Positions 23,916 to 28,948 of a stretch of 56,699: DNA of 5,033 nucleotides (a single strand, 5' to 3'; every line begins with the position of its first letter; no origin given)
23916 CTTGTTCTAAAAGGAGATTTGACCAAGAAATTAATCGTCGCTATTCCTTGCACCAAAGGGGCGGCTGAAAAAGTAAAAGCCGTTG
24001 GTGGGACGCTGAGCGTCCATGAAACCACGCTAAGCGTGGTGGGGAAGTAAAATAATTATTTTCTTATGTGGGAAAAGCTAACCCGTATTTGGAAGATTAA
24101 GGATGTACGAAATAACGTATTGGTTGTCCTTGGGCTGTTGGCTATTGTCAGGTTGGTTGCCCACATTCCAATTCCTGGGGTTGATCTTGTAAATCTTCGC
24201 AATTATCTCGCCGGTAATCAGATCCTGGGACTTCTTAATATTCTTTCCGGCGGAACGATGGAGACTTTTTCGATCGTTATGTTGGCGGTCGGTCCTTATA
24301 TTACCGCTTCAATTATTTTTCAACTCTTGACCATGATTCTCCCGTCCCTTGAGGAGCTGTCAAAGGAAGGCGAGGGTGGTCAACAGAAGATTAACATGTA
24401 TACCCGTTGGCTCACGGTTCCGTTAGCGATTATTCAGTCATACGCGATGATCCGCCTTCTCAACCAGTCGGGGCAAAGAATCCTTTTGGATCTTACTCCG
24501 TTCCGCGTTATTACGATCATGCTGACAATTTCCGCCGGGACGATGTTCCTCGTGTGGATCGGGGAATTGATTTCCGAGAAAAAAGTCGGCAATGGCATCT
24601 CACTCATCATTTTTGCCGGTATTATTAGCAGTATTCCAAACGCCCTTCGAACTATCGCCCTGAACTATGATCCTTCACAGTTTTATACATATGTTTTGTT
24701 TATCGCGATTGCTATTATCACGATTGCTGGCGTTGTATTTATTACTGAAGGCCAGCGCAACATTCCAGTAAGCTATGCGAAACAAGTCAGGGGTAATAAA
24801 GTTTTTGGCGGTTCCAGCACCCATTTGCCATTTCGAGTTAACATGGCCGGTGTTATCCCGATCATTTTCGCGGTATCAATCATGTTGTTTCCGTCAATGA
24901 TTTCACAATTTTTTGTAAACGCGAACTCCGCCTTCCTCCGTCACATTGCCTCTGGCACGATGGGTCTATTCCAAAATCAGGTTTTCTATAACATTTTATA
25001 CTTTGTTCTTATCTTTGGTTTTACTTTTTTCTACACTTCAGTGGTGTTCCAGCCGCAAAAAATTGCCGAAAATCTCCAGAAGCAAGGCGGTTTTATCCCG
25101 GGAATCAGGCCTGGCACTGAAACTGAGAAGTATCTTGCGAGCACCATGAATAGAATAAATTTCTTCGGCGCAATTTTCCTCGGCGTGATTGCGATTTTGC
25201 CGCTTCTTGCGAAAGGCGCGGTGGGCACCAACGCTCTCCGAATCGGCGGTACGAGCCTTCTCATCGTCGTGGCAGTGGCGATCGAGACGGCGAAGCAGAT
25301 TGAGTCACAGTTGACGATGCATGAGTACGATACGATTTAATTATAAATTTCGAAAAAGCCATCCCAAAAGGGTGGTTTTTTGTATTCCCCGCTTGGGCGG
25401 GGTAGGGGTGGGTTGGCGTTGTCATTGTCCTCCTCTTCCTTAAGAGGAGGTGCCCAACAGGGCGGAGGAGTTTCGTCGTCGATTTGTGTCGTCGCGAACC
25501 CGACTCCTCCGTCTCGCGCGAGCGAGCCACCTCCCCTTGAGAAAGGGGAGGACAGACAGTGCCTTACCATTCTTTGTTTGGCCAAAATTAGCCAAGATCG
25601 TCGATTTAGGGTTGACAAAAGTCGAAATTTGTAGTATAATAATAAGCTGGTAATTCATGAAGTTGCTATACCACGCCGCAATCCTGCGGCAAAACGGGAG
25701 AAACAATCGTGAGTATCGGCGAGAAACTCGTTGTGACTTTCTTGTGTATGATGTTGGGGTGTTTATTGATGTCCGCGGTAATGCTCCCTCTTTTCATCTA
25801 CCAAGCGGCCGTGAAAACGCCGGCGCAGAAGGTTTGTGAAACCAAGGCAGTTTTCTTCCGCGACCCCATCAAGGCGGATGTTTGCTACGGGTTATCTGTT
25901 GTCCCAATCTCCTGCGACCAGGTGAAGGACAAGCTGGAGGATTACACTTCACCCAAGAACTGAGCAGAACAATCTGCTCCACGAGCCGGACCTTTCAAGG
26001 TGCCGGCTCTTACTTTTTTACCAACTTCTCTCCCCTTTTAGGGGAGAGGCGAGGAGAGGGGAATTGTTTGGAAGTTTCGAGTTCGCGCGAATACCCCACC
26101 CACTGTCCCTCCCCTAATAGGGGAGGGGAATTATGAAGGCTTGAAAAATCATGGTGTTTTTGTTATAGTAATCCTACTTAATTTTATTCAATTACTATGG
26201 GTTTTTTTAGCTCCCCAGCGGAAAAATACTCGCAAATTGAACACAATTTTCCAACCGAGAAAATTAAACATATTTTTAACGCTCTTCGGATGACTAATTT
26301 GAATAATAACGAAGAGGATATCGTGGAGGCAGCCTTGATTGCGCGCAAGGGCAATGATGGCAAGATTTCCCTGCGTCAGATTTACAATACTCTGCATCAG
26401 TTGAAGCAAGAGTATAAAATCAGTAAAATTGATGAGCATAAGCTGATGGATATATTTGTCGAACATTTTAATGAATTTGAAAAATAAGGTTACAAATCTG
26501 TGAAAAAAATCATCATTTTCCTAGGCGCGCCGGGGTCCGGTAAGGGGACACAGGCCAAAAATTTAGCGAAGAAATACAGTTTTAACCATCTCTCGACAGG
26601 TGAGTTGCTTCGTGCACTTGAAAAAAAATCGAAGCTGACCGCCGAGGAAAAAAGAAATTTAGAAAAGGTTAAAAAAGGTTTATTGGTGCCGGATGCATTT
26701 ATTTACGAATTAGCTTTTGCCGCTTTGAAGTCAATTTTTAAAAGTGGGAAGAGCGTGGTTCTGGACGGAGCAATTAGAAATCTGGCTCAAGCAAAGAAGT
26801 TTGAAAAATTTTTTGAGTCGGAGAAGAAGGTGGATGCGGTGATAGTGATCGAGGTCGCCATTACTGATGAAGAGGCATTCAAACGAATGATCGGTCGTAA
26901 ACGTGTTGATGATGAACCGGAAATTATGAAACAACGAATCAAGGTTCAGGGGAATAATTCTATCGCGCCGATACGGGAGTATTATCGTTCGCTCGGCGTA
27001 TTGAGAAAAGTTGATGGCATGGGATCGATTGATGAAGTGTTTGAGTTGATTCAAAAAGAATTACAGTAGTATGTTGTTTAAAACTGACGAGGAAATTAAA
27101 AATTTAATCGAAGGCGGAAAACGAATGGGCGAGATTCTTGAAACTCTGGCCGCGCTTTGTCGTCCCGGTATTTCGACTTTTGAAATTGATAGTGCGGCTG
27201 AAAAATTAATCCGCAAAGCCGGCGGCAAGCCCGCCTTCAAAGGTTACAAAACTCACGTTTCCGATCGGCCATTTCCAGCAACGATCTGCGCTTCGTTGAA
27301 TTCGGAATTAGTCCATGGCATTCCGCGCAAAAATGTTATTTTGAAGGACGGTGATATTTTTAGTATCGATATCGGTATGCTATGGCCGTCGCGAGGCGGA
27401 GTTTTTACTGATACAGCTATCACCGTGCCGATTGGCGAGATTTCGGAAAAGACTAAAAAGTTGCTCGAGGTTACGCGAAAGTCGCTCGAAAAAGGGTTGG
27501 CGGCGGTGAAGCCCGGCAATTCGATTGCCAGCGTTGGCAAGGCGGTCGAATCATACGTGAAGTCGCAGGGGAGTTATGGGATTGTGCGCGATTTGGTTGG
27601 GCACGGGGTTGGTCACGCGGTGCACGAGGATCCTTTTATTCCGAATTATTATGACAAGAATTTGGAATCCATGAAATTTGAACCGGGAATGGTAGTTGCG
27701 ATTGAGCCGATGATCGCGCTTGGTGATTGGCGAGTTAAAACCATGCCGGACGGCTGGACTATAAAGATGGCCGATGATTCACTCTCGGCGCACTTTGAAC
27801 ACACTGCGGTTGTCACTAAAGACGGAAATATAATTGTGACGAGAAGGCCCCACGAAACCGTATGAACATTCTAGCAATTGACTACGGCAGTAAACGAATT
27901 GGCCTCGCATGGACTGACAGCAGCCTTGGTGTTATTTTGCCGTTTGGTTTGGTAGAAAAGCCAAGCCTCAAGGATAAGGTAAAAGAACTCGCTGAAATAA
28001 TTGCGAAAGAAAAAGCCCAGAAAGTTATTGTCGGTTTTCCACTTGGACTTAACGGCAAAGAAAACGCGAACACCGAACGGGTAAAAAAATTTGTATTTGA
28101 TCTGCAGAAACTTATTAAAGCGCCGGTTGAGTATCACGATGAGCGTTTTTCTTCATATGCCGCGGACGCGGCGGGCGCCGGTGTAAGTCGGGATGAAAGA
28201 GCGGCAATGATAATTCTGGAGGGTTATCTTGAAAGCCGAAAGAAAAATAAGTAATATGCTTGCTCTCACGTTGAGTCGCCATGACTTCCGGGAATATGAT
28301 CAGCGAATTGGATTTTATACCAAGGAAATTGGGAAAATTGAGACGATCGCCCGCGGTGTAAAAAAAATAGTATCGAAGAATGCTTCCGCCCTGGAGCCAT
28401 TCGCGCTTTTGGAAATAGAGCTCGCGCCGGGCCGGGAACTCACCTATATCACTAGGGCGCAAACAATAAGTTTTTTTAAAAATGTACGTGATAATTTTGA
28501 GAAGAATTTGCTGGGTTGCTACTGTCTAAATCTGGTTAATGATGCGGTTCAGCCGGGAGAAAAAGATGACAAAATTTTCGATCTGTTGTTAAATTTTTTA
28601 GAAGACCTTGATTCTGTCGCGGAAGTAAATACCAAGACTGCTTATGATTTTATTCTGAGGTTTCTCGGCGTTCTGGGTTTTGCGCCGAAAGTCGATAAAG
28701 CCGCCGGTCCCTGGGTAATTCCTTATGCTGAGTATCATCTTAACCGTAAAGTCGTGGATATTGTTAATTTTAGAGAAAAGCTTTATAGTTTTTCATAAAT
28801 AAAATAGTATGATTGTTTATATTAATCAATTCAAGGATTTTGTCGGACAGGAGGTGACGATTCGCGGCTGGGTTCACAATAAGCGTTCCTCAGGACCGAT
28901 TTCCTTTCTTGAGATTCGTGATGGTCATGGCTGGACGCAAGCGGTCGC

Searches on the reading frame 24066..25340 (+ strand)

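Call 17: search_protein_families(library=pfam, proteins=[window:24066-25340:+], max_evalue=0.01)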
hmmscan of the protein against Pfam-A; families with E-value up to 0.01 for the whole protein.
window:24066-25340:+ (424 aa): 1 family
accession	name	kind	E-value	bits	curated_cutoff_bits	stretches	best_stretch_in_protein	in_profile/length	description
PF00344.25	SecY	-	2.4e-106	356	32.2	1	69-408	1-305/306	SecY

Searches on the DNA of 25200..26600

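Call 93: search_rna_families(source=window, start=25200, end=26600, threshold=evalue, max_evalue=0.1)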
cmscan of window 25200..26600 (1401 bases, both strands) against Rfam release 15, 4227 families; matches with E-value up to 0.1: 0.
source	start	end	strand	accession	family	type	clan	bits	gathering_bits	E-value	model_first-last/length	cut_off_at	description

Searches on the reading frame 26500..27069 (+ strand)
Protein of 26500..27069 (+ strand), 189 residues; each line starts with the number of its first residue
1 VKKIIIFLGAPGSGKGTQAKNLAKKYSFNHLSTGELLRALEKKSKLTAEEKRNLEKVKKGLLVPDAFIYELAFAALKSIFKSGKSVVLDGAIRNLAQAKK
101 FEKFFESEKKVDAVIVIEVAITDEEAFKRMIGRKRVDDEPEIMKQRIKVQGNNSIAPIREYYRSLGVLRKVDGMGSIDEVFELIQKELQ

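Call 17: search_protein_families(library=pfam, proteins=[window:26500-27069:+], max_evalue=0.01)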
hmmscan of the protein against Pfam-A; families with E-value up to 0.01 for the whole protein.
window:26500-27069:+ (189 aa): 12 families
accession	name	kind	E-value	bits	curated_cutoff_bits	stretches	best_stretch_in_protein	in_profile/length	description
PF00406.28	ADK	-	6.1e-30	104.8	26.8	1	8-165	2-149/151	Adenylate kinase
PF13207.12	AAA_17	-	1.9e-22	80.5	27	1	8-141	1-133/136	AAA domain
PF13671.12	AAA_33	-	1.2e-09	39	27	1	5-141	2-126/143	AAA domain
PF13238.12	AAA_18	-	4e-06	27.8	29.4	1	5-136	1-114/128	AAA domain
PF06414.18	Zeta_toxin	-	2.3e-05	24.4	22.3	1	3-136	17-146/199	Zeta toxin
PF02224.24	Cytidylate_kin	-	0.00057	20.1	26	1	9-41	5-37/211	Cytidylate kinase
PF13521.12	AAA_28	-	0.0014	19.3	27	1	5-62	2-55/164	AAA domain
PF20720.3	nSTAND3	-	0.0017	18.5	27.2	1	2-33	17-48/155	Novel STAND NTPase 3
PF07931.18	CPT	-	0.0018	18.6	22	1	3-133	2-128/172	Chloramphenicol phosphotransferase-like protein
PF13189.12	Cytidylate_kin2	-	0.0031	18.2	28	1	9-85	6-71/176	Cytidylate kinase-like family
PF08433.16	KTI12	-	0.0087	16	22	0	4-130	3-116/271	Chromatin associated protein KTI12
PF23998.1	BTB_BTBDG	-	0.0095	16.6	27.9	0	32-103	39-113/122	BTBDG BTB/POZ domain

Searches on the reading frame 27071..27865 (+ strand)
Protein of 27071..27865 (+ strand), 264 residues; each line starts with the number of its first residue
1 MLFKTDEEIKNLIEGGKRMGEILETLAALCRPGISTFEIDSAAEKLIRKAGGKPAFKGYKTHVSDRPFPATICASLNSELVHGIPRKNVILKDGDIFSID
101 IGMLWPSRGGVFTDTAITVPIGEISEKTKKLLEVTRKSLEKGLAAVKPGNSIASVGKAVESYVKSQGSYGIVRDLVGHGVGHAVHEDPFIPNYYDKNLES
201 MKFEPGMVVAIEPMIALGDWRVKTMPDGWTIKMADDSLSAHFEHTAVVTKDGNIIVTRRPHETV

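Call 17: search_protein_families(library=pfam, proteins=[window:27071-27865:+], max_evalue=0.01)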
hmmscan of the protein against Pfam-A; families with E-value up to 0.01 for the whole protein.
window:27071-27865:+ (264 aa): 1 family
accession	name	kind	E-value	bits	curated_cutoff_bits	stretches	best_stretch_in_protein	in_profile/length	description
PF00557.29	Peptidase_M24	-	6.8e-45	153.8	23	1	15-250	6-208/208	Metallopeptidase family M24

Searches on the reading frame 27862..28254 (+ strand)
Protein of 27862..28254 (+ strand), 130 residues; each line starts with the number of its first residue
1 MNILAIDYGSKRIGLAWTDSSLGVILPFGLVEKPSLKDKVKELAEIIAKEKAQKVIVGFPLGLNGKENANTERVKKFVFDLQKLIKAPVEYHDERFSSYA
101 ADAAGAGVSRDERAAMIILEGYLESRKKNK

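Call 17: search_protein_families(library=pfam, proteins=[window:27862-28254:+], max_evalue=0.01)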
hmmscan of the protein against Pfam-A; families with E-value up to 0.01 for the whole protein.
window:27862-28254:+ (130 aa): 1 family
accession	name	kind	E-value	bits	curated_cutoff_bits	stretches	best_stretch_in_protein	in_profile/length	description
PF03652.20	RuvX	-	2.1e-29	103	29.2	1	1-124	1-133/134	Holliday junction resolvase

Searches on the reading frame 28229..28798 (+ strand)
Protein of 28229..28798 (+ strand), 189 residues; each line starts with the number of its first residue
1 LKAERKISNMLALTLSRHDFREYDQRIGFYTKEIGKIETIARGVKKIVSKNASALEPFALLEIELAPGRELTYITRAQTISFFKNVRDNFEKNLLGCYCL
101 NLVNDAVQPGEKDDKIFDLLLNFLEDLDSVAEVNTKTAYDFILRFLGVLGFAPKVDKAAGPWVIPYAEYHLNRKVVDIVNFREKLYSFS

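Call 17: search_protein_families(library=pfam, proteins=[window:28229-28798:+], max_evalue=0.01)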
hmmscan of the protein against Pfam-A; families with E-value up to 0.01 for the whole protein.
window:28229-28798:+ (189 aa): 2 families
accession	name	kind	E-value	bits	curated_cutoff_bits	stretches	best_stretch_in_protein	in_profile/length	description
PF11967.14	RecO_N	-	4.5e-15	55.9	27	1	12-83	8-80/80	Recombination protein O N terminal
PF02565.21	RecO_C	-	6.2e-11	42.7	22.1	1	88-158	2-71/157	Recombination protein O C terminal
